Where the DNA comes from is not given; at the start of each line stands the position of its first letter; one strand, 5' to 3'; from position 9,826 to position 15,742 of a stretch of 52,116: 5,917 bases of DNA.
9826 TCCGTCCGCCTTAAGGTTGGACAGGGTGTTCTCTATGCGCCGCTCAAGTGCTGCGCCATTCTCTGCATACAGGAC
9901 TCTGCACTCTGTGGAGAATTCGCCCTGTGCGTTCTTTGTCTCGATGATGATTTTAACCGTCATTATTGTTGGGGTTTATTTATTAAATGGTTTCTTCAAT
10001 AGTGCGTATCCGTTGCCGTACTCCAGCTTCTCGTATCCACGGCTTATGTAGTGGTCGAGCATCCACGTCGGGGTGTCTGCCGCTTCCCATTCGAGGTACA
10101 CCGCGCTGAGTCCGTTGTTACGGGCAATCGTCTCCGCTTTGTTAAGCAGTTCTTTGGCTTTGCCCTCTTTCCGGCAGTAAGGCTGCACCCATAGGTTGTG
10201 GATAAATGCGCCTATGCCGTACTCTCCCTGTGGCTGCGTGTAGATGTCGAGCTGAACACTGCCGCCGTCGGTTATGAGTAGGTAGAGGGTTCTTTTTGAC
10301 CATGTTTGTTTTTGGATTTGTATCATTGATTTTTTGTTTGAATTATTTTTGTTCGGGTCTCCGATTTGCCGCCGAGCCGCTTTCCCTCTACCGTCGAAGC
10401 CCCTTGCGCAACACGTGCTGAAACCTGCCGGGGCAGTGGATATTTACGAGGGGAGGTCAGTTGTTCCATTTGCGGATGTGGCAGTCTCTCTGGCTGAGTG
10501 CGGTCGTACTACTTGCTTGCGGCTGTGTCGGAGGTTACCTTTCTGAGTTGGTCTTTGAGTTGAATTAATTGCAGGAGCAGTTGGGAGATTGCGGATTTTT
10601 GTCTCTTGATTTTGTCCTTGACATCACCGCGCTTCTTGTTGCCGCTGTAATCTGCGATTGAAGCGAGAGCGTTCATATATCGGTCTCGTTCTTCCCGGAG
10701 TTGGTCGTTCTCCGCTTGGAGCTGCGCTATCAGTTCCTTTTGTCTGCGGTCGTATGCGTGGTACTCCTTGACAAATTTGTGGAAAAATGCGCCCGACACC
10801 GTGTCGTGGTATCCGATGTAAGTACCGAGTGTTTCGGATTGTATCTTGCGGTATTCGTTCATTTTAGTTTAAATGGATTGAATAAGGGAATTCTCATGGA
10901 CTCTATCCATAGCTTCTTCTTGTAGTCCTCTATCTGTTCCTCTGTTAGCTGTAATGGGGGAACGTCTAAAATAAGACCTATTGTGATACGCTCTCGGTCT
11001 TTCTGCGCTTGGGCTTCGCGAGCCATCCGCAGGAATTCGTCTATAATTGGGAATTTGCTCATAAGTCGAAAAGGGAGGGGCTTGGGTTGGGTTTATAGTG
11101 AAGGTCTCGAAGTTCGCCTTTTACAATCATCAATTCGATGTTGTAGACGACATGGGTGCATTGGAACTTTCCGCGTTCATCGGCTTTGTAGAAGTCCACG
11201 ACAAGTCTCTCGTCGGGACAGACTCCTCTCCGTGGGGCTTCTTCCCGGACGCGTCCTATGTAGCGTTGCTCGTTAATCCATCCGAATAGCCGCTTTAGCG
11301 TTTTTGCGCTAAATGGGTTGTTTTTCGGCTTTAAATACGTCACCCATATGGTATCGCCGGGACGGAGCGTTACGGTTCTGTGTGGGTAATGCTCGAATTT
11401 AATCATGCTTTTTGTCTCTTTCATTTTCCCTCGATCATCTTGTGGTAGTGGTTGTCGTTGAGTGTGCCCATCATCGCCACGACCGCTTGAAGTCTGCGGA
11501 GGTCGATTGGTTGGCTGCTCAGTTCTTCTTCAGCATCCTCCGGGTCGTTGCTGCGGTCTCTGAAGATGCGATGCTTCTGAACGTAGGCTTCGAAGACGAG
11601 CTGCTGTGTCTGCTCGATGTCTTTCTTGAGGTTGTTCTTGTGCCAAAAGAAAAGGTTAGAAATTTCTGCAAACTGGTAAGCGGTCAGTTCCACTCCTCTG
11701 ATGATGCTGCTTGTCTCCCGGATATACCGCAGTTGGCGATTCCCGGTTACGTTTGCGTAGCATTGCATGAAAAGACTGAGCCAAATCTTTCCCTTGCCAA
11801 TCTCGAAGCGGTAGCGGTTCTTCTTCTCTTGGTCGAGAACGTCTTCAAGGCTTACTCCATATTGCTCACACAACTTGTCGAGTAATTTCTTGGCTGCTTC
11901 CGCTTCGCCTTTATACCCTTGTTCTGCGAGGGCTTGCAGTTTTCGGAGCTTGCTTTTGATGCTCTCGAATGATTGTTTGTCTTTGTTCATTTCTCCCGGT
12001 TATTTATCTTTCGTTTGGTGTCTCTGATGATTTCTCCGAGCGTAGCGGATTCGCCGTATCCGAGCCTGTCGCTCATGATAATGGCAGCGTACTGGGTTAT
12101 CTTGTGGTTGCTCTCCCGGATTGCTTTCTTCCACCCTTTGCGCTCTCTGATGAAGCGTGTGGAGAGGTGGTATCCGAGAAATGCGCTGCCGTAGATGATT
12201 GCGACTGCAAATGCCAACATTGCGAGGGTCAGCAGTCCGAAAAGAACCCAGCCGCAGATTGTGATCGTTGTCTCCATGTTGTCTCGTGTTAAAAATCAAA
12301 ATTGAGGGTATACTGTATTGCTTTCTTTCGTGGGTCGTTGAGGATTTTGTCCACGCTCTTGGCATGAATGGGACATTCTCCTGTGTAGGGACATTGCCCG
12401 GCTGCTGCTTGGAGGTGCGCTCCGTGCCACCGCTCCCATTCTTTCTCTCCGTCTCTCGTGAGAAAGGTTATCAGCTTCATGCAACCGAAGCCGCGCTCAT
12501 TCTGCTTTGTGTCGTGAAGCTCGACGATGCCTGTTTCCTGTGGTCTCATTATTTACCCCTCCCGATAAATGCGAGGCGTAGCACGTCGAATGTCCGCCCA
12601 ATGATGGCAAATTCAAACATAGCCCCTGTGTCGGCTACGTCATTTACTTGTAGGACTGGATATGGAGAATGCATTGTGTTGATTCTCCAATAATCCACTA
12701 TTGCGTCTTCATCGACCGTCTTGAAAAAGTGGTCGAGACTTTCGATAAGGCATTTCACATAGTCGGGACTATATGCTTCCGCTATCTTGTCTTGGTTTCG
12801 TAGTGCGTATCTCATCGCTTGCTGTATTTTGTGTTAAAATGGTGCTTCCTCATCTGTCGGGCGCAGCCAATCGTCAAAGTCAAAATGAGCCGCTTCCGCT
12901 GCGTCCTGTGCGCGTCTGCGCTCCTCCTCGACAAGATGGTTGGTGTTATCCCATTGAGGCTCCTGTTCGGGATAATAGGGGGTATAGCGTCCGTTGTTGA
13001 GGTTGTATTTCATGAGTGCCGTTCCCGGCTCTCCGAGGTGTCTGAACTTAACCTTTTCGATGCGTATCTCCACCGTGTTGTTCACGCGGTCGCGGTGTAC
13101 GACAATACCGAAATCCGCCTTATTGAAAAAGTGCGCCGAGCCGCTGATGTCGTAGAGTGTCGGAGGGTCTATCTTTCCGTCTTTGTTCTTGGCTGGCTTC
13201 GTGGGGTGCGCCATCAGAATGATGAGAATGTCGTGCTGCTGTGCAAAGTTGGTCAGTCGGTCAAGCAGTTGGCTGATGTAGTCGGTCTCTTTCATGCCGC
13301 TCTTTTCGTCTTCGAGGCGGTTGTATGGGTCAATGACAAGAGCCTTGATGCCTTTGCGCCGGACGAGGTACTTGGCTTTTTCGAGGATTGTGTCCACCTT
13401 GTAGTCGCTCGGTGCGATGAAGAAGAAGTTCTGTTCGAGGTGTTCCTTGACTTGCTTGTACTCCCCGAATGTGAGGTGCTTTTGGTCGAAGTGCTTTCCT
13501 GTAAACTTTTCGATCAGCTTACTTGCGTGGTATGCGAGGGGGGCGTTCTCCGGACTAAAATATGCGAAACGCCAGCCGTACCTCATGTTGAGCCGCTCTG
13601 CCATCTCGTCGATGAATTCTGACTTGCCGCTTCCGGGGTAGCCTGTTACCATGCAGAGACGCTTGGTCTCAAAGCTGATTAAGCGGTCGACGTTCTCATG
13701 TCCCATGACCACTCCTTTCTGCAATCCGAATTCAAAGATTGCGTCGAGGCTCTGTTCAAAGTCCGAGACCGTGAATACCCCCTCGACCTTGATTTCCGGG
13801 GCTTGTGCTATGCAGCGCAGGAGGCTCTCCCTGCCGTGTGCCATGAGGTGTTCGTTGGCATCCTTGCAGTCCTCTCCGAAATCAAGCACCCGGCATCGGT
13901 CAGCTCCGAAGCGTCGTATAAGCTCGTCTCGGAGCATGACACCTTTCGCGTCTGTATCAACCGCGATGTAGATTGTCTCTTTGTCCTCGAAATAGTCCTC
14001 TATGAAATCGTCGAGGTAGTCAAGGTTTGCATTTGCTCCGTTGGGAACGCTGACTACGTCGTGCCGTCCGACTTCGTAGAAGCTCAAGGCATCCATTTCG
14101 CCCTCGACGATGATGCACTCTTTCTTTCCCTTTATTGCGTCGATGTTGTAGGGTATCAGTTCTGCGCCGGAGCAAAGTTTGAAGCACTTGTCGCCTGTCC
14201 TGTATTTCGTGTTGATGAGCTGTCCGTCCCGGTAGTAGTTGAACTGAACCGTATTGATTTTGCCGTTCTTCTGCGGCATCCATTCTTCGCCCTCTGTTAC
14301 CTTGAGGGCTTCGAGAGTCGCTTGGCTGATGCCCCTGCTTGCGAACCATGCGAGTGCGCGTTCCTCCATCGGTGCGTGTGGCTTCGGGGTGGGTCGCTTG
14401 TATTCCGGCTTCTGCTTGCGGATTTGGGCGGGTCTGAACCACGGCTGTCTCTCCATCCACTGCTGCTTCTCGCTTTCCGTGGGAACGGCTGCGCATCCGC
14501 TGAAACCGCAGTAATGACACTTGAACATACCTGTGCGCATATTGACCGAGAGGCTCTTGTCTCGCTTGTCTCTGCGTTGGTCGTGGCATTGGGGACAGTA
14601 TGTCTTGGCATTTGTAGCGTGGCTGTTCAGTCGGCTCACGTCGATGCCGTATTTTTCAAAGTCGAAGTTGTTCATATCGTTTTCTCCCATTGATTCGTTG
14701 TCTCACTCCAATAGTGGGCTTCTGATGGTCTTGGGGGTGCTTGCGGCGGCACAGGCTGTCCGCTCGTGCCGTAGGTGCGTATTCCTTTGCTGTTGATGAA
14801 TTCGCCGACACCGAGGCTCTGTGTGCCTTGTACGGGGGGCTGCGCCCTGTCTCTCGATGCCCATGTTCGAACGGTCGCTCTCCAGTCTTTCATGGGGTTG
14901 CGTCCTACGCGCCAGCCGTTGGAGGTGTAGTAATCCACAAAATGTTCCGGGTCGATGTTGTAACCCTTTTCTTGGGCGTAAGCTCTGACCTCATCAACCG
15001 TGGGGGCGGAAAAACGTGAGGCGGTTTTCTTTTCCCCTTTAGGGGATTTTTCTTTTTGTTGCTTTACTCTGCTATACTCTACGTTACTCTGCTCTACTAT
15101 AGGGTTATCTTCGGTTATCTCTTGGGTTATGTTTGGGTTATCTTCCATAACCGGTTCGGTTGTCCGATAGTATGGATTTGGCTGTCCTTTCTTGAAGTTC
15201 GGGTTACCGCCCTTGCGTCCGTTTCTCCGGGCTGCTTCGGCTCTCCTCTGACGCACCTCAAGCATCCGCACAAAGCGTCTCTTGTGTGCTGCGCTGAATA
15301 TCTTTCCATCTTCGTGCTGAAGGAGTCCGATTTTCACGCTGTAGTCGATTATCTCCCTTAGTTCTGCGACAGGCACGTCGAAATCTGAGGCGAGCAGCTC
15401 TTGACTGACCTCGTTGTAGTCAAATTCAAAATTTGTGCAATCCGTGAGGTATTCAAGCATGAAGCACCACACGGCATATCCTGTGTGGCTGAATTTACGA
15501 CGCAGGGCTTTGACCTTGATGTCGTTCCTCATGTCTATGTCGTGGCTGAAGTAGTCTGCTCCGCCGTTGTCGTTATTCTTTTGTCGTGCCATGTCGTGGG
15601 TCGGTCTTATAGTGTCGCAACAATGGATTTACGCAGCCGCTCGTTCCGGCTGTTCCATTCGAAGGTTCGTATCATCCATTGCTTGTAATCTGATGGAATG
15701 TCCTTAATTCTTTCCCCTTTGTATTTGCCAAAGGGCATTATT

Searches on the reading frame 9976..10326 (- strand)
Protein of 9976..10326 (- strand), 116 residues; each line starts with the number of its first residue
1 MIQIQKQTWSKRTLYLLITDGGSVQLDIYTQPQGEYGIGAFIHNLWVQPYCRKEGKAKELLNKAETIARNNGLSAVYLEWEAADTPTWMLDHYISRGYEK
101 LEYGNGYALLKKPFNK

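Call 50: search_protein_families(library=phrogs, proteins=[window:9976-10326:-], max_evalue=0.001)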
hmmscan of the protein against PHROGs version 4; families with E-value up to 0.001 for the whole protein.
window:9976-10326:- (116 aa): 2 families
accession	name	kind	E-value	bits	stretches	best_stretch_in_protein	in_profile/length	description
phrog_3810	-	other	8.6e-07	30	1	40-79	86-125/155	acetyltransferase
phrog_1249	-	other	4.2e-05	24.3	1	39-100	89-148/180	acetyltransferase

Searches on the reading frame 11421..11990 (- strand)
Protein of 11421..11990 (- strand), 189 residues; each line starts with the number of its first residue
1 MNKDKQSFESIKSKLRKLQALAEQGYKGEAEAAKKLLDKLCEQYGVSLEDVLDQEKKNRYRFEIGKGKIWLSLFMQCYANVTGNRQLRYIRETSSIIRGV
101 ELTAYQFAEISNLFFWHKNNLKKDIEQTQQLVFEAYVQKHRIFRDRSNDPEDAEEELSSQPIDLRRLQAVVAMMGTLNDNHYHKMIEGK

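Call 50: search_protein_families(library=phrogs, proteins=[window:11421-11990:-], max_evalue=0.001)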
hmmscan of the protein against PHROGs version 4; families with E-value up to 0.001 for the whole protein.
window:11421-11990:- (189 aa): 1 family
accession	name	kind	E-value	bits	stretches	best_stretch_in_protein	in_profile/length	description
phrog_421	-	unknown function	5.5e-08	33.6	1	9-76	7-77/241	unknown function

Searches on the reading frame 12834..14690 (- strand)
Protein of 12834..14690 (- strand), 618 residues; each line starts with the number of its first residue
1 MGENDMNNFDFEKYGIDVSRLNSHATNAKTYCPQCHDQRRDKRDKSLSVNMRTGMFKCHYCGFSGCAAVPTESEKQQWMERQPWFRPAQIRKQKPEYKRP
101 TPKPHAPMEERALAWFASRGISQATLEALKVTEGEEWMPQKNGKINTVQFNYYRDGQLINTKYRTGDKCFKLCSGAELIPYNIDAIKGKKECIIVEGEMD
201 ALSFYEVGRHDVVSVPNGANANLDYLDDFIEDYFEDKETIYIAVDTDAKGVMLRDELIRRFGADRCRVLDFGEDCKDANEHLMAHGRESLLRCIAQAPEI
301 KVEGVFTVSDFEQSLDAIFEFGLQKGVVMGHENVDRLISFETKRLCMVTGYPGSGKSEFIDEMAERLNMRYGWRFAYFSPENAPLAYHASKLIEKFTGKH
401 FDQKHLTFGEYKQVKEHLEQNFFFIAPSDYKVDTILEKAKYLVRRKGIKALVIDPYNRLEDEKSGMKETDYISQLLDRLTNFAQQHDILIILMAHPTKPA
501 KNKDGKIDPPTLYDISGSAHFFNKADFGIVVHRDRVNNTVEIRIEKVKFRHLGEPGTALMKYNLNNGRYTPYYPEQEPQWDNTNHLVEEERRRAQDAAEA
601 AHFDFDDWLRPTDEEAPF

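Call 20: search_protein_families(library=pfam, proteins=[window:12834-14690:-], max_evalue=0.001)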
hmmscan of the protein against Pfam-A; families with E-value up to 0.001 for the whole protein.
window:12834-14690:- (618 aa): 9 families
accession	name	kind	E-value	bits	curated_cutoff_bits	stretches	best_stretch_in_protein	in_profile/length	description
PF03796.21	DnaB_C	-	4.5e-14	52.9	27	1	326-544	1-231/255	DnaB-like helicase C terminal domain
PF13155.12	Toprim_2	-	4.7e-09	36.9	22.1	1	193-281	1-87/88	Toprim-like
PF13662.12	Toprim_4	-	8.7e-06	26.3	25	1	191-261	2-74/85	Toprim domain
PF13481.12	AAA_25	-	1.7e-05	25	27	1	343-500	33-194/195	AAA domain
PF01637.24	ATPase_2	-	1.9e-05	25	33.2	1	334-492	11-153/225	ATPase domain predominantly from Archaea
PF13401.12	AAA_22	-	6.8e-05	23.6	27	0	342-496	4-124/130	AAA domain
PF06745.19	ATPase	-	0.00011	22.1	26.6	1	334-483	8-154/231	KaiC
PF13191.12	AAA_16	-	0.00019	22.4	32.6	1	342-406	24-83/167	AAA ATPase domain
PF01751.28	Toprim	-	0.00025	21.6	23.1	1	192-261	2-80/96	Toprim domain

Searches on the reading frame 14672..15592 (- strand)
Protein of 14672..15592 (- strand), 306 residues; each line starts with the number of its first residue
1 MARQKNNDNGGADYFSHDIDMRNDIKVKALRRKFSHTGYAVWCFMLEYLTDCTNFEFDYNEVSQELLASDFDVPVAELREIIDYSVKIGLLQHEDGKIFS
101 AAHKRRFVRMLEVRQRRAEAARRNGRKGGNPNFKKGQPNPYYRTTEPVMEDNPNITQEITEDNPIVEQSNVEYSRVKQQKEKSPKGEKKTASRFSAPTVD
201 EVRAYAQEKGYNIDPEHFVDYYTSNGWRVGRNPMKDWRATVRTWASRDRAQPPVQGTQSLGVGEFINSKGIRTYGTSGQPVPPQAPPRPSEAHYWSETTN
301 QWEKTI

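Call 20: search_protein_families(library=pfam, proteins=[window:14672-15592:-], max_evalue=0.001)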
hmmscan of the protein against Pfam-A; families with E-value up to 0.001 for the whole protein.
window:14672-15592:- (306 aa): 1 family
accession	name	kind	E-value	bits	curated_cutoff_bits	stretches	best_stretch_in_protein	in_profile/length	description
PF14297.12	Lin1244_N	-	5.1e-14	53.2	25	1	14-99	1-90/95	Lin1244/Lin1753-like, N-terminal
